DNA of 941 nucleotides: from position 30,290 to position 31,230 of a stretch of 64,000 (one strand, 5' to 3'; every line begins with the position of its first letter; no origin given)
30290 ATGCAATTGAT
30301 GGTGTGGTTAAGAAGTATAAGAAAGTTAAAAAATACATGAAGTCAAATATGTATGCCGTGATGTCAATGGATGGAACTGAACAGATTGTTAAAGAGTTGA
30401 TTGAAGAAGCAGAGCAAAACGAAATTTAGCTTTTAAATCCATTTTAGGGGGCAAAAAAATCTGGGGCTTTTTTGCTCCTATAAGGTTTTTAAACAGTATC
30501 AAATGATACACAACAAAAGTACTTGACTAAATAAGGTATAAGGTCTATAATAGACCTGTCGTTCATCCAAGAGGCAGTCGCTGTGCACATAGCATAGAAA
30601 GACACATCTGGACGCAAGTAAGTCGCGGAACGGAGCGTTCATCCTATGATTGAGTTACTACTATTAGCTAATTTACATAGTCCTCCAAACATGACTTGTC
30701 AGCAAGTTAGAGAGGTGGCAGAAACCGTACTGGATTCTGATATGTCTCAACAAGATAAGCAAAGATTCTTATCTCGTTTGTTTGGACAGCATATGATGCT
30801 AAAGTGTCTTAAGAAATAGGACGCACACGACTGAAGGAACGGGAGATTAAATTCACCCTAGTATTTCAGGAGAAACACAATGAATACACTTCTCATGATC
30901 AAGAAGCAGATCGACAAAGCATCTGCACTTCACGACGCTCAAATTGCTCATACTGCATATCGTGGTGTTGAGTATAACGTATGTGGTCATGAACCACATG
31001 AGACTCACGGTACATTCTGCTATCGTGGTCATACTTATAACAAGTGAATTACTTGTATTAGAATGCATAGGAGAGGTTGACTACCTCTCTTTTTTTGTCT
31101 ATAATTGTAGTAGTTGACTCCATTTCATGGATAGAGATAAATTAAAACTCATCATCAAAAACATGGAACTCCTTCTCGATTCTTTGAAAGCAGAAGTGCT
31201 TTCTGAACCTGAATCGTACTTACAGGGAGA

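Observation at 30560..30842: Split glutamine aptamer that encloses a whole protein-coding gene in its P3 loop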

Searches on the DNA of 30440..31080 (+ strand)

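Call 4: search_rna_families(source=window, start=30500, end=30900, threshold=evalue, max_evalue=10, show_alignments=8)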
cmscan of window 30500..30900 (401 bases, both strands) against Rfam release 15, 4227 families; matches with E-value up to 10: 3.
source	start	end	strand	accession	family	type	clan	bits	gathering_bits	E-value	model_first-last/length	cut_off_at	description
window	30558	30636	+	RF01739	Glutamine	Cis-reg; riboswitch;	-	15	35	1.7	1-53/53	no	Glutamine riboswitch aptamer (glnA leader)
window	30557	30639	+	RF01704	Glutamine-II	Cis-reg; riboswitch;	-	13.7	33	0.61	1-60/60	no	Glutamine-II riboswitch aptamer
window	30818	30836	+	RF01134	sR30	Gene; snRNA; snoRNA; CD-box;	-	9.3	38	8.3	39-57/57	no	Small nucleolar RNA sR30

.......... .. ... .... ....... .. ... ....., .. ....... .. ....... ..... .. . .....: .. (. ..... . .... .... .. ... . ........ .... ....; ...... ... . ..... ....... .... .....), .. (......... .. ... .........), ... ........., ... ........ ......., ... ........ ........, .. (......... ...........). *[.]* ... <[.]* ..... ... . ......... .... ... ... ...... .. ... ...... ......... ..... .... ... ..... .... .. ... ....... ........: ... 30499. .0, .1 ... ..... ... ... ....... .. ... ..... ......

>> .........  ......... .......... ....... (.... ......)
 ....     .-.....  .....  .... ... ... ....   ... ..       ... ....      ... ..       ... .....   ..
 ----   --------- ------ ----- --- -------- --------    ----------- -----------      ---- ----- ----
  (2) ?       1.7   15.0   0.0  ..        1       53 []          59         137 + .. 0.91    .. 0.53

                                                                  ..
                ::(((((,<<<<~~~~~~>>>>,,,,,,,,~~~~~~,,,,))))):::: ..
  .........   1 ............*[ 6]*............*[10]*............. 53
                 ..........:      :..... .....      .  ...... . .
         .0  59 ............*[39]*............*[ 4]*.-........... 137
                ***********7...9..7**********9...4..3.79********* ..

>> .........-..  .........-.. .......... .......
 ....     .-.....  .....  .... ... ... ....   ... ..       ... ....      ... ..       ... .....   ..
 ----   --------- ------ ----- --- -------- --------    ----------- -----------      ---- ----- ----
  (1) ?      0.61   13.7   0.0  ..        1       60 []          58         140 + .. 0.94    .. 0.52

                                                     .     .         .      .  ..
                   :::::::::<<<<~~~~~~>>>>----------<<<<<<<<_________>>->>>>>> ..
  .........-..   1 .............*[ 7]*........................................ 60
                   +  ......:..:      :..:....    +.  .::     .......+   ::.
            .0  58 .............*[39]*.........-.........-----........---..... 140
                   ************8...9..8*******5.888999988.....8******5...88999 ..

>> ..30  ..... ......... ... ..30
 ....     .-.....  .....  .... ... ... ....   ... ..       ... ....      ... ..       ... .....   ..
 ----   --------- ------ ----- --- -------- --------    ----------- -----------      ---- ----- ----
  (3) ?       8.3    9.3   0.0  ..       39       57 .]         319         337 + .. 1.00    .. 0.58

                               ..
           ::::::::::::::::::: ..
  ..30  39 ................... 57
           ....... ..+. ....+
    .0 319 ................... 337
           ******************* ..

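Call 6: search_dna_similar(query=window:30440-31080:+, collection=phages, mode=distant, max_rows=40)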
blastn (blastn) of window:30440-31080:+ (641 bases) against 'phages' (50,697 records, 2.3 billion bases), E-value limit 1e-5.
Records with a match: 419; places in all: 420; records where one place covers at least 80% of the query: 0.
Best place of each record, by identity: 95-99% 31; 90-95% 7; 80-90% 97; 60-80% 284.
By first word of the organism name: Synechococcus 352; Cyanophage 61; Prochlorococcus 6.
By host as written in the record: - 167; Synechococcus 107; Synechococcus sp. 33; Synechococcus sp. WH7803 28; Synechococcus sp. WH8102 20; Synechococcus sp. WH 7803 13; Synechococcus sp. MW02 10; Parasynechococcus marenigrum WH 8102 7; and 16 more.
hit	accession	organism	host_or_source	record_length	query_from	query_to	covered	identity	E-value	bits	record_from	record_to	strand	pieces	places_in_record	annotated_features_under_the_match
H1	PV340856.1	Synechococcus phage Sf-FS3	Synechococcus sp. WH8102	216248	51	536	70%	73.5%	2e-51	272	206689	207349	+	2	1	hypothetical protein (x2) | HNH endonuclease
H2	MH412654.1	Synechococcus phage S-T4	Synechococcus sp. WH 7803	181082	172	609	68%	71.6%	5e-59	233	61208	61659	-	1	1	hypothetical protein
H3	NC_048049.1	Synechococcus phage S-T4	Synechococcus sp. WH 7803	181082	172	609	68%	71.6%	5e-59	233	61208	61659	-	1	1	hypothetical protein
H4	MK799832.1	Synechococcus phage S-B05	Synechococcus sp. MW02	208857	83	617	57%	84.4%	1e-54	387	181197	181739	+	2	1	hypothetical protein (x3)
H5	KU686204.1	Synechococcus phage S-CAM9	Synechococcus sp.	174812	171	598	67%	71.5%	4e-61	241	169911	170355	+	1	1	hypothetical protein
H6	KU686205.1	Synechococcus phage S-CAM9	Synechococcus sp.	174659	171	598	67%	71.5%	4e-61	241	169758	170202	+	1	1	hypothetical protein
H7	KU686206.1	Synechococcus phage S-CAM9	Synechococcus sp.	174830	171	598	67%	71.5%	4e-61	241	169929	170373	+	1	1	hypothetical protein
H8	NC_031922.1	Synechococcus phage S-CAM9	Synechococcus sp.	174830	171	598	67%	71.5%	4e-61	241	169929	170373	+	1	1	hypothetical protein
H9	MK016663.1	Synechococcus phage S-H68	Synechococcus sp. LTWRED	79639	83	617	49%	84.2%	1e-53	332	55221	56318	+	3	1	hypothetical protein (x4)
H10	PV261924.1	Synechococcus phage RN05-S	Synechococcus sp. MW02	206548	83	617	49%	84.2%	1e-53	332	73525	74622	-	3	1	HNH endonuclease | hypothetical protein (x3)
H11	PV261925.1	Synechococcus phage RB11-B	Synechococcus sp. MW02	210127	83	617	49%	84.2%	1e-53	332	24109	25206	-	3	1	HNH endonuclease | hypothetical protein (x2)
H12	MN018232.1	Synechococcus phage S-B43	Synechococcus sp. MW02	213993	83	617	49%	84.2%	1e-53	332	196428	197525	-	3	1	hypothetical protein (x3)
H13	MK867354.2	Synechococcus phage S-SCSM1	Synechococcus sp. WH 7803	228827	74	619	54%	74.2%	4e-23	219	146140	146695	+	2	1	hypothetical protein (x2)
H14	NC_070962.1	Synechococcus phage S-SCSM1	Synechococcus sp. WH 7803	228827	74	619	54%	74.2%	4e-23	219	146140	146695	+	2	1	hypothetical protein (x2)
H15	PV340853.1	Synechococcus phage Sf-CH8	Synechococcus sp. WH8102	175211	74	608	48%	80.9%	7e-26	283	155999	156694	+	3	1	hypothetical protein (x2)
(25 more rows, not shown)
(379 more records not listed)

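Call 7: get_annotated_region(hit=H2, flank=400)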
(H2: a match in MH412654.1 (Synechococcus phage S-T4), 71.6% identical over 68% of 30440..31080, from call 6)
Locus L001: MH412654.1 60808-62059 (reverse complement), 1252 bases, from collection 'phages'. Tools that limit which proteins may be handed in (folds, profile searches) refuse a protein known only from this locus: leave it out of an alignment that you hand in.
description: Synechococcus phage S-T4, complete genome.
organism: Synechococcus phage S-T4 (NCBI taxid 2268578)
taxonomy: Viruses; Duplodnaviria; Heunggongvirae; Uroviricota; Caudoviricetes; Kyanoviridae; Tamkungvirus; Tamkungvirus ST4
host: Synechococcus sp. WH 7803; source: -; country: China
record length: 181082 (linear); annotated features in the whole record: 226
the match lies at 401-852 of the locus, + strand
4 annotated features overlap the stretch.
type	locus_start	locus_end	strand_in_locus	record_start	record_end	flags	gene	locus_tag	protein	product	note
CDS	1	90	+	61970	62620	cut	-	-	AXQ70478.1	transaldolase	-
CDS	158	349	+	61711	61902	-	-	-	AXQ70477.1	hypothetical protein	-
CDS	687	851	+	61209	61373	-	-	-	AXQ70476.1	hypothetical protein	T4-like phage protein, T4 GC0937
CDS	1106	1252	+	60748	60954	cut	-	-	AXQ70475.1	hypothetical protein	-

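Call 8: get_annotated_region(hit=H5, flank=400)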
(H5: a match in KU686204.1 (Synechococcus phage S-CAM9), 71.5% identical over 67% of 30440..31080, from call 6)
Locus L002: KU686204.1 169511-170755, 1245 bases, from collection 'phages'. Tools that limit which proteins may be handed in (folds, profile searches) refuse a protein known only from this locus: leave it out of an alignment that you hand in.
description: Synechococcus phage S-CAM9 isolate 0808SB05, complete genome.
organism: Synechococcus phage S-CAM9 (NCBI taxid 1883369)
taxonomy: Viruses; Duplodnaviria; Heunggongvirae; Uroviricota; Caudoviricetes; Kyanoviridae; Kanaloavirus; Kanaloavirus scam9
host: Synechococcus sp.; source: -; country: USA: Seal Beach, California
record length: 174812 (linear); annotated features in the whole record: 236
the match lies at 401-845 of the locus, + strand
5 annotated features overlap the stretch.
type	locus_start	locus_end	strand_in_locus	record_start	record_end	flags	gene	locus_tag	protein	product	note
CDS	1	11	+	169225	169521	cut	-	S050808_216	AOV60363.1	hypothetical protein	-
CDS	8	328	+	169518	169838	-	-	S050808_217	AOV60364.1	hypothetical protein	-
CDS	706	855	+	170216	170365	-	-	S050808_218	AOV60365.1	hypothetical protein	-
CDS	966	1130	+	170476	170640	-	-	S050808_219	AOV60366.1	hypothetical protein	-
CDS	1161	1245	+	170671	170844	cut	-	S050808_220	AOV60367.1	hypothetical protein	-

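Call 9: get_annotated_region(hit=H4, flank=400)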
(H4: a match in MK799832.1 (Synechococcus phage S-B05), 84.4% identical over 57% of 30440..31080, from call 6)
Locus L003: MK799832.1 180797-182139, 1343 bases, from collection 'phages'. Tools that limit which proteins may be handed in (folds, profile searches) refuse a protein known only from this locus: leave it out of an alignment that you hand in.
description: Synechococcus phage S-B05, complete genome.
organism: Synechococcus phage S-B05 (NCBI taxid 2484637)
taxonomy: Viruses; Duplodnaviria; Heunggongvirae; Uroviricota; Caudoviricetes; Kyanoviridae
host: Synechococcus sp. MW02; source: -; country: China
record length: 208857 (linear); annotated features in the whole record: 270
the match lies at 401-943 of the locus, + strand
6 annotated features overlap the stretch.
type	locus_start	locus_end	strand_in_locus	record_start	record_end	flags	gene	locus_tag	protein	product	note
CDS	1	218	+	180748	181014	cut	-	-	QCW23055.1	hypothetical protein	-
CDS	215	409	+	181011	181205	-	-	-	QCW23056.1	hypothetical protein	-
CDS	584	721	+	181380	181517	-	-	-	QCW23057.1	hypothetical protein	-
CDS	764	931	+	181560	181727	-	-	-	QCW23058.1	hypothetical protein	-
CDS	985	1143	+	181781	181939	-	-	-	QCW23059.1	hypothetical protein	-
CDS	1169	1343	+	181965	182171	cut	-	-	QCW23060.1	hypothetical protein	-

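Call 10: get_annotated_region(hit=H1, flank=400)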
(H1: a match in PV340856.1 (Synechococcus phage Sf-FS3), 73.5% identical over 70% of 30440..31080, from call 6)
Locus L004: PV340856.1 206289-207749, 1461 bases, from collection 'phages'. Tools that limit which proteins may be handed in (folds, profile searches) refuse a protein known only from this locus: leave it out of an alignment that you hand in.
description: Synechococcus phage Sf-FS3, complete genome.
organism: Synechococcus phage Sf-FS3 (NCBI taxid 3413219)
taxonomy: Viruses
host: Synechococcus sp. WH8102; source: Petrosia ficiformis pink cortex; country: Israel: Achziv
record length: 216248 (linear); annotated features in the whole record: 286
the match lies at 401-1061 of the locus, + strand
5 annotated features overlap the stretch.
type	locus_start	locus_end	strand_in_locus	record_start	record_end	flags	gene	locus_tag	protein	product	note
CDS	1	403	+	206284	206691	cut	-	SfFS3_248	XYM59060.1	HNH endonuclease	-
CDS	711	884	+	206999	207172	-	-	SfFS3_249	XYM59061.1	hypothetical protein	-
CDS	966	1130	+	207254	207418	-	-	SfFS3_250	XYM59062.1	hypothetical protein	gp198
CDS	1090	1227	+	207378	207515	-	-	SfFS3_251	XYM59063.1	hypothetical protein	-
CDS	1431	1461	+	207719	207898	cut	-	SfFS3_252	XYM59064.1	hypothetical protein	-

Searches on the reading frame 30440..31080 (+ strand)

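Call 25: search_protein_families(library=pfam, proteins=[L004:466-675:+], max_evalue=1)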
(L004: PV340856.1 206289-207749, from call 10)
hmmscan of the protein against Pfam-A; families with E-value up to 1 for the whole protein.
L004:466-675:+ (69 aa): 0 families

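Call 38: search_protein_families(library=phrogs, proteins=[L004:466-675:+], max_evalue=0.01)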
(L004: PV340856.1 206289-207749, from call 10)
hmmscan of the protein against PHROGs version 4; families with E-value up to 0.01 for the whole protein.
L004:466-675:+ (69 aa): 1 family
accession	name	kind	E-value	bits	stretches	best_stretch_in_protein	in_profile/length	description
phrog_6471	-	unknown function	1.4e-38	132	1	4-69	1-66/66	-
